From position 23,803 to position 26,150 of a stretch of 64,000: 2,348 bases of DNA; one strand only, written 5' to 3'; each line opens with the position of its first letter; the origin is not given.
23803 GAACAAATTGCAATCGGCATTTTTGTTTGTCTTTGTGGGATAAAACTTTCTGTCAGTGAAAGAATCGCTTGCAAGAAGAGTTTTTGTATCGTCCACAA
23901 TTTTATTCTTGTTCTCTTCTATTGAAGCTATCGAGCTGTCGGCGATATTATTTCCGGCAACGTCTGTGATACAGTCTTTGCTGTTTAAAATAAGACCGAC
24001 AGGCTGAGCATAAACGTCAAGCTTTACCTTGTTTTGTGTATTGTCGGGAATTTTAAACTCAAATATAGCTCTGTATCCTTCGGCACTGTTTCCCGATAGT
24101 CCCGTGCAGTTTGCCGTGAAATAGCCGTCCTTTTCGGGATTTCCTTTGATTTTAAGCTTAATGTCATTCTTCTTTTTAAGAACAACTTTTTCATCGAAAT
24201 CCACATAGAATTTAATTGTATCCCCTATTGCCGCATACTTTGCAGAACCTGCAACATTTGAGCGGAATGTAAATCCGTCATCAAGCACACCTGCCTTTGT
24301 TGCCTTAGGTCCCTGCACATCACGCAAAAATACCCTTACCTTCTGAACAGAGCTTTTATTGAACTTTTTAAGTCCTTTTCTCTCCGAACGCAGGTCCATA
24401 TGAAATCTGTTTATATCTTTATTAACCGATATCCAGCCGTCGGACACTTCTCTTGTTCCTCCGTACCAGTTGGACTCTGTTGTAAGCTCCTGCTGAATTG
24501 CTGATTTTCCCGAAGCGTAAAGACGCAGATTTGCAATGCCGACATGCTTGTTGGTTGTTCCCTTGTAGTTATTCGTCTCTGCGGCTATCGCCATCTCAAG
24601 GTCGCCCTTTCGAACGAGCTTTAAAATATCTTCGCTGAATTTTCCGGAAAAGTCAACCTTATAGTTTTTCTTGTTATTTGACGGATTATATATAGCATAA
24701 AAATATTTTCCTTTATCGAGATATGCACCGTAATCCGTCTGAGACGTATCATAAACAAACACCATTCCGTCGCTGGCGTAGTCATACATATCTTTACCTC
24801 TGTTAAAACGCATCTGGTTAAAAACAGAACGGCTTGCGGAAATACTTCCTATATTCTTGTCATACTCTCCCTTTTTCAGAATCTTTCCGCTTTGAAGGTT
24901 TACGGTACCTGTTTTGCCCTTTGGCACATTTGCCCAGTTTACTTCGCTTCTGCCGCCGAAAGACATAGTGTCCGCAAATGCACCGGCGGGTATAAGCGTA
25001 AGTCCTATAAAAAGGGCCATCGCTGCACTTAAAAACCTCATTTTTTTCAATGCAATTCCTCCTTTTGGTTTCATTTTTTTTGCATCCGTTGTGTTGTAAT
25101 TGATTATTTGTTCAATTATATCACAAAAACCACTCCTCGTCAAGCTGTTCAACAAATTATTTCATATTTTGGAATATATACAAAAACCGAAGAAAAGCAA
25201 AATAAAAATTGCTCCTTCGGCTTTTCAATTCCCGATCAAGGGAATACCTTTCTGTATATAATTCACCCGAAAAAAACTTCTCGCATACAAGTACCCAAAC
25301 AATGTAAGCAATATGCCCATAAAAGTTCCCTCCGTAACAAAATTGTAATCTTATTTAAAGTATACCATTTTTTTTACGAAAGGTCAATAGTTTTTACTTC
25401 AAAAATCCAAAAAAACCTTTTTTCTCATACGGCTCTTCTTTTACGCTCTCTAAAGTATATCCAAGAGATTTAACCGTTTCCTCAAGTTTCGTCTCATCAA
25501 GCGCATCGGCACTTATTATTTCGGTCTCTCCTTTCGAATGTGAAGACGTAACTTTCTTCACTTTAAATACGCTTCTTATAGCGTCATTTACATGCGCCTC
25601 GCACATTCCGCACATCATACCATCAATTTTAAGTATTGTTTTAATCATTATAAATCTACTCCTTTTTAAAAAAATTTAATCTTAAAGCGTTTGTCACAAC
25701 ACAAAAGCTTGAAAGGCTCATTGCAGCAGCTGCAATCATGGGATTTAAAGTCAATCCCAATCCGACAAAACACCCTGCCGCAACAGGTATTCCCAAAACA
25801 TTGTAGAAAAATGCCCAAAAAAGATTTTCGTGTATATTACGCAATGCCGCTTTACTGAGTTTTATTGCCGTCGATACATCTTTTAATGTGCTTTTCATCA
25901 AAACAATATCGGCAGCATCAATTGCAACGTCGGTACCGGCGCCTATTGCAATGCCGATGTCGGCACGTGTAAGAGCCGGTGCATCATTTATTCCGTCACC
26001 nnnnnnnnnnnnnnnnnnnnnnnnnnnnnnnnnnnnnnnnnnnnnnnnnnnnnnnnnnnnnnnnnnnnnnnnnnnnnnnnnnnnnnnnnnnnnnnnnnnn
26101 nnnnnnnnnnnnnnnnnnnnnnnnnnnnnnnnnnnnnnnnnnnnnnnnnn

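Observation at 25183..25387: Stand-alone 31-codon hydrophobic ORF with its own consensus promoter, RBS and terminator, wedged between the cop operon and the giant-protein operon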

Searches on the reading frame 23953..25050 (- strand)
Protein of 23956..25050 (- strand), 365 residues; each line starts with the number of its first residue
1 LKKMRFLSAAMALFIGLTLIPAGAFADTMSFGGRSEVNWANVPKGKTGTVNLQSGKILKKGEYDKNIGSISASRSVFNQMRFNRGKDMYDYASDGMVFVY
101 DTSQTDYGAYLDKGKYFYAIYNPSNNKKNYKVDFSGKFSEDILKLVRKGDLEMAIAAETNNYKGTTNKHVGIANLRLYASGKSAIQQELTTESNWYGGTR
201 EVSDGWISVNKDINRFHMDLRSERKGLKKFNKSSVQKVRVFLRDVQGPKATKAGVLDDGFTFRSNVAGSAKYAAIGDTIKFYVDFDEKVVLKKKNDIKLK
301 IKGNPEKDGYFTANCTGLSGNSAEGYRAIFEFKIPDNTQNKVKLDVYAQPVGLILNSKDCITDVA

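Call 17: find_homologous_proteins(query=window:23956-25050:-, max_evalue=0.00001)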
Query seq(365 aa) (365 aa): 1 proteins with E <= 0.00001 among 2989 candidates.
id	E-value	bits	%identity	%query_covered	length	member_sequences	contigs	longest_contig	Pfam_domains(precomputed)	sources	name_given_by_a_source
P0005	6.5e-97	343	48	100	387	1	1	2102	-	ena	-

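Call 18: find_encoding_contigs(protein=P0005, flank=5000, max_places=5)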
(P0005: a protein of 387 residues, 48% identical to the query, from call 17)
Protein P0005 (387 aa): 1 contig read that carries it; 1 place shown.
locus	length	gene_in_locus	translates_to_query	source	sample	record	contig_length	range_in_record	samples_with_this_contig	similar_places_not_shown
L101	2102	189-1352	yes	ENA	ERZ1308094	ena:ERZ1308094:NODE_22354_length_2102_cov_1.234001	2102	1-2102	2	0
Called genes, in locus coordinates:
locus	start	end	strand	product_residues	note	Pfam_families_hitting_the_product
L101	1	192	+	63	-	?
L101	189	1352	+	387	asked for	-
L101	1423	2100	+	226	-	?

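Call 41: find_related_loci(query=A3, collection=metagenome_contigs, flank=3000)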
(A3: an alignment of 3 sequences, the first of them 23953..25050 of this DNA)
Query A3 (366 aa) in metagenome_contigs; peptide patterns used: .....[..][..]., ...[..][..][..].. (x = any residue, [..] = any of these).
167 stretches matched a pattern; 8 encode a relative of the query (tblastn E <= 1e-3); 8 distinct loci.
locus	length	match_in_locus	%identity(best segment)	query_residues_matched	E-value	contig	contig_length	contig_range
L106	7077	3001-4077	98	1-358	0e+0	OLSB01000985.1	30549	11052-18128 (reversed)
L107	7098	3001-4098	97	1-366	0e+0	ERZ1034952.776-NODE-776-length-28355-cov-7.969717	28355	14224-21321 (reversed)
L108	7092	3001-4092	50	1-366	2e-105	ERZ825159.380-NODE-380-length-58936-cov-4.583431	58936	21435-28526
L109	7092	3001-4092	50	1-366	2e-105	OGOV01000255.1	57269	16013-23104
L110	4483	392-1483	50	1-366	8e-105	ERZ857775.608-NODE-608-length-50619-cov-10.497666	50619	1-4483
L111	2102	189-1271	48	1-365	4e-109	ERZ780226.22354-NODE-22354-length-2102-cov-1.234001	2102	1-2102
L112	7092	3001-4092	50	1-366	2e-105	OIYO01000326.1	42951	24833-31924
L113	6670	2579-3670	50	1-366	2e-105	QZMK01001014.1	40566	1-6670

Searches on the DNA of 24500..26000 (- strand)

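Call 3: search_rna_families(source=window, start=24500, end=26000, threshold=evalue, max_evalue=10, show_alignments=3)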
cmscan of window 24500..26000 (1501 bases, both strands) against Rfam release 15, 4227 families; matches with E-value up to 10: 9.
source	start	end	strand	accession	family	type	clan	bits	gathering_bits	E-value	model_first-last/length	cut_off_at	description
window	25864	25907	-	RF00331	snoZ169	Gene; snRNA; snoRNA; CD-box;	-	19.1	55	4.2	1-69/69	no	Small nucleolar RNA Z169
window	25522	25621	-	RF02715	sno_ncR1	Gene; snRNA; snoRNA; HACA-box;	-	18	94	7.4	1-111/111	no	Small nucleolar RNA ncR1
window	25089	25128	+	RF04130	MIR7996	Gene; miRNA;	-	16.9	119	5.5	1-190/190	no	MIR7996 microRNA precursor family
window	25536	25575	+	RF00440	SNORD37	Gene; snRNA; snoRNA; CD-box;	-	16.5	45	5.3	1-65/65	no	Small nucleolar RNA SNORD37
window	25904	25965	+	RF04137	MIR834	Gene; miRNA;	-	16.2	200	1.4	1-181/181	no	MIR834 microRNA precursor family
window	25862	25909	-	RF01168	SNORD126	Gene; snRNA; snoRNA; CD-box;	-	15.8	55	8.2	1-77/77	no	Small nucleolar RNA SNORD126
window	25507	25548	-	RF01100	PK-BYV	Cis-reg;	-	15.6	50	3.7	1-40/40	no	3'-terminal pseudoknot in BYV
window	25089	25126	-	RF04120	MIR5998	Gene; miRNA;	-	13.3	180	10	35-139/173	no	MIR5998 microRNA precursor family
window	25190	25251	-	RF01472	rli40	Gene; sRNA;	-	11.7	100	5.4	1-263/263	no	Listeria sRNA rli40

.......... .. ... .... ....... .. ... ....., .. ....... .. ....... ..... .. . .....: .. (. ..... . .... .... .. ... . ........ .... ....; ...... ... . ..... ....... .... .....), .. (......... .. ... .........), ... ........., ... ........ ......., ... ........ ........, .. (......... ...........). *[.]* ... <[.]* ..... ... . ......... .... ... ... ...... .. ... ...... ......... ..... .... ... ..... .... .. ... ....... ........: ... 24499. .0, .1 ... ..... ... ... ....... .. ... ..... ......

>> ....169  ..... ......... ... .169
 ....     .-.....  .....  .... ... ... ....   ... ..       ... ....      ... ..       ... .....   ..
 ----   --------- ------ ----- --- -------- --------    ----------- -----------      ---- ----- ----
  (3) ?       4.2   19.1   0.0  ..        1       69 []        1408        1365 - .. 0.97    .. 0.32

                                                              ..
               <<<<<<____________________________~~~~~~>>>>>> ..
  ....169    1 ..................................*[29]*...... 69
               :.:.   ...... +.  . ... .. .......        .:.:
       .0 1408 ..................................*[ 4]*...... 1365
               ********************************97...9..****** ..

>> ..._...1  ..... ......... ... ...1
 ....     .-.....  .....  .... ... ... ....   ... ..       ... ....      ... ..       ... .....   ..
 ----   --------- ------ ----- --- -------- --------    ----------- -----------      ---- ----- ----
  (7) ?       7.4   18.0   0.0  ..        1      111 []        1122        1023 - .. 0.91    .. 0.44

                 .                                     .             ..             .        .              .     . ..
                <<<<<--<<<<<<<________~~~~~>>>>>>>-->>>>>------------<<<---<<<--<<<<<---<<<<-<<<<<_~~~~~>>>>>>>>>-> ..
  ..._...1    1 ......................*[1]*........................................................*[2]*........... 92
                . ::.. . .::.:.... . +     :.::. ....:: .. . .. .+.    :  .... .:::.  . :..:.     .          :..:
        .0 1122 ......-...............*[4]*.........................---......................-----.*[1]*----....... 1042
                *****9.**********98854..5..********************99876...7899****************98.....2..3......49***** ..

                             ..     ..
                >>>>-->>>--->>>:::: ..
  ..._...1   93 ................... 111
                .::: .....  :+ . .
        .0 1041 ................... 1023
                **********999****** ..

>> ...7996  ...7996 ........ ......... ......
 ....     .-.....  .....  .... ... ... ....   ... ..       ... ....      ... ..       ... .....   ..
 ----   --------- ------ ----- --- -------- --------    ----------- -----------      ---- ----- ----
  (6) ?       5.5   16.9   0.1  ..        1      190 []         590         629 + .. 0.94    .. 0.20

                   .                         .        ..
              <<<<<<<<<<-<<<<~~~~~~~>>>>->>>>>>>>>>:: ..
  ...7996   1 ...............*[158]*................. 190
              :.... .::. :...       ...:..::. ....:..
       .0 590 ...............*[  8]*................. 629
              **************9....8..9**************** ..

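Call 74: search_dna_similar(query=window:25170-25395:-, collection=plasmids, mode=distant, max_evalue=0.01, max_rows=5)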
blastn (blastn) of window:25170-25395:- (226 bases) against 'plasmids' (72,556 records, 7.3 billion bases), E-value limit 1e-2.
No match.

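Call 75: search_dna_similar(query=window:25170-25395:-, collection=phages, mode=distant, max_evalue=0.01, max_rows=5)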
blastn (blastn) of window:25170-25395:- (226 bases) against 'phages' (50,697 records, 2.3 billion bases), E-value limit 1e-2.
No match.

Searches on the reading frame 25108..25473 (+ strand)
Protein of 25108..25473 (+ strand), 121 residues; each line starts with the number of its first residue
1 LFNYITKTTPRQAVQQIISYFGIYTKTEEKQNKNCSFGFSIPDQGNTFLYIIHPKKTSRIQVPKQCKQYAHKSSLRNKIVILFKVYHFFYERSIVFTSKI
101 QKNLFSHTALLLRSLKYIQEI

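Call 69: search_protein_families(library=pfam, proteins=[window:25108-25473:+], max_evalue=1)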
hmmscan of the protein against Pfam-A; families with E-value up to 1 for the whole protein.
window:25108-25473:+ (121 aa): 1 family
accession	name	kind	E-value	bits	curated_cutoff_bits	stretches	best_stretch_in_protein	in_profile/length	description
PF15153.11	CYTL1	-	0.12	12.7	27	1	61-98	78-115/133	Cytokine-like protein 1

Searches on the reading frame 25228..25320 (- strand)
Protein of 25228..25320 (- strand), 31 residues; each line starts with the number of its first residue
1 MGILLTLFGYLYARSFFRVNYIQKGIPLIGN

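Call 7: search_protein_families(library=pfam, proteins=[window:25228-25320:-], max_evalue=0.01)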
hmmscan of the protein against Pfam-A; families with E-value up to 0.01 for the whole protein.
seq(31 aa): 0 families

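Call 8: find_encoding_contigs(protein=window:25228-25320:-, flank=5000, max_places=10)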
Protein seq(31 aa) (31 aa): 22 contigs read that carry it; 10 places shown.
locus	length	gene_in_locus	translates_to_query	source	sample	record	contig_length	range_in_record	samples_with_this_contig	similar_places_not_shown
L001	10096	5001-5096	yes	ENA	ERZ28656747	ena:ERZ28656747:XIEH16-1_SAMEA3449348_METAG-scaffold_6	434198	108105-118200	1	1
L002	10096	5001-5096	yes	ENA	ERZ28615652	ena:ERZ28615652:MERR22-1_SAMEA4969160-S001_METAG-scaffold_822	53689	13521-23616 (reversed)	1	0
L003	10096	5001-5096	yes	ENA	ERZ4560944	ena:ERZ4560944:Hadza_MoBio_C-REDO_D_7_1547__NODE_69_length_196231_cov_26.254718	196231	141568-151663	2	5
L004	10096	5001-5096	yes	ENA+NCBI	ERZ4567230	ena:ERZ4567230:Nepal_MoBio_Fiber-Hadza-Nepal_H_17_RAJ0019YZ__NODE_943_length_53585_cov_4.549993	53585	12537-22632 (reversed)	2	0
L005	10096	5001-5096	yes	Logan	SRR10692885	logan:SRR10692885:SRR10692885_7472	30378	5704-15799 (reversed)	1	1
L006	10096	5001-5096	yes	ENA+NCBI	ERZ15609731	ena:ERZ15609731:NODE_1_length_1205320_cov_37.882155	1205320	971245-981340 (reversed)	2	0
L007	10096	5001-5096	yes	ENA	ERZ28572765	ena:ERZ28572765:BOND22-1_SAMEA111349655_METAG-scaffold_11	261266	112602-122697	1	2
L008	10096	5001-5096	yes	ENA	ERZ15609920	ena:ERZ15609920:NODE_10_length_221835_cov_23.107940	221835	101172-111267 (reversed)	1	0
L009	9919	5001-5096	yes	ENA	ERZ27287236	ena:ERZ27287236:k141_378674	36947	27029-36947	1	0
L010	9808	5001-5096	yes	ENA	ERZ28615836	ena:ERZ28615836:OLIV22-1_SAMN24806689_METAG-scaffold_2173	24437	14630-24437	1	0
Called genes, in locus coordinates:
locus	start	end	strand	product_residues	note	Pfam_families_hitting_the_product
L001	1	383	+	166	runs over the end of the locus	PF01782:RimM, PF05239:PRC, PF24986:PRC_RimM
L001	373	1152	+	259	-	PF01746:tRNA_m1G_MT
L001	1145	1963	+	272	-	PF10609:ParA, PF01656:CbiA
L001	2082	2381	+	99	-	PF02583:Trns_repr_metal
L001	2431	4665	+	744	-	PF00403:HMA, PF00122:E1-E2_ATPase, PF00702:Hydrolase, PF08282:Hydrolase_3 (faint)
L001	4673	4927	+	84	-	-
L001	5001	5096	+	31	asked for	-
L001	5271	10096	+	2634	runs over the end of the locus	-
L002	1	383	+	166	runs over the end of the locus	PF01782:RimM, PF05239:PRC, PF24986:PRC_RimM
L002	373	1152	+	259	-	PF01746:tRNA_m1G_MT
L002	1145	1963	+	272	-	PF10609:ParA, PF01656:CbiA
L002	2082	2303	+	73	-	PF02583:Trns_repr_metal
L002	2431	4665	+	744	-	PF00403:HMA, PF00122:E1-E2_ATPase, PF00702:Hydrolase, PF08282:Hydrolase_3 (faint)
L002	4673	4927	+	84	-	-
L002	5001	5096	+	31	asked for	-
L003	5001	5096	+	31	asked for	-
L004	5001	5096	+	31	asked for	-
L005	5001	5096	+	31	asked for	-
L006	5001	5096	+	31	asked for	-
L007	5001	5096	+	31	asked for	-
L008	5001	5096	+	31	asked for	-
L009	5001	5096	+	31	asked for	-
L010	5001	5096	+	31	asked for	-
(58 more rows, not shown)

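Call 14: list_cluster_members(proteins=[window:25228-25320:-])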
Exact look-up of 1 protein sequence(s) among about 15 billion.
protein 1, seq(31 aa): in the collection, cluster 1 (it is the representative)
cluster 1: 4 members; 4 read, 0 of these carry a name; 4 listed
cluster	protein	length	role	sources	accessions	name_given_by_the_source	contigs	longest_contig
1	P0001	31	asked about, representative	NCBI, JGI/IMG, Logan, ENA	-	-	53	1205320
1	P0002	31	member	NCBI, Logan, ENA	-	-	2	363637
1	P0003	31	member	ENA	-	-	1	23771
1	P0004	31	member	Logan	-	-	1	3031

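Call 25: search_protein_families(library=ncbifam, proteins=[window:25228-25320:-], max_evalue=10)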
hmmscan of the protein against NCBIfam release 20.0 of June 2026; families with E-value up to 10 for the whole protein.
seq(31 aa): 0 families

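Call 26: search_protein_families(library=pfam, proteins=[window:25228-25320:-], max_evalue=10)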
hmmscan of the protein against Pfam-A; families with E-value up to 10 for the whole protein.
seq(31 aa): 0 families

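Call 58: predict_structure(protein=window:25228-25320:-)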
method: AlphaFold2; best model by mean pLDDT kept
length: 31 residues; sequences in the alignment: 1
mean_pLDDT: 81.5   pTM: 0.37
mean pLDDT of the five models: 81.5, 81.5, 80.4, 79.8, 79.6
residues with pLDDT >= 90: 11; 70-90: 12; 50-70: 8; < 50: 0
segments of 3 or more residues with pLDDT < 50: none
pLDDT, mean of each block of 10 residues (from residue 1): 89 89 69 54
secondary structure, 60 per line:
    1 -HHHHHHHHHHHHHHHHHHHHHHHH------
elements in order: H2-25

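Call 70: search_protein_families(library=padloc, proteins=[window:25228-25320:-], max_evalue=10)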
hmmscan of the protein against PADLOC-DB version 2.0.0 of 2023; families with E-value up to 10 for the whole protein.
seq(31 aa): 0 families

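Call 71: search_protein_families(library=phrogs, proteins=[window:25228-25320:-], max_evalue=10)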
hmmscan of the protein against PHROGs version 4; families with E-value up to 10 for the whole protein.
seq(31 aa): 0 families

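Call 73: search_solved_structures(query=window:25228-25320:-, max_evalue=10)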
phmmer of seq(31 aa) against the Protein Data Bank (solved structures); distinct sequences matched with E-value up to 10: 0.
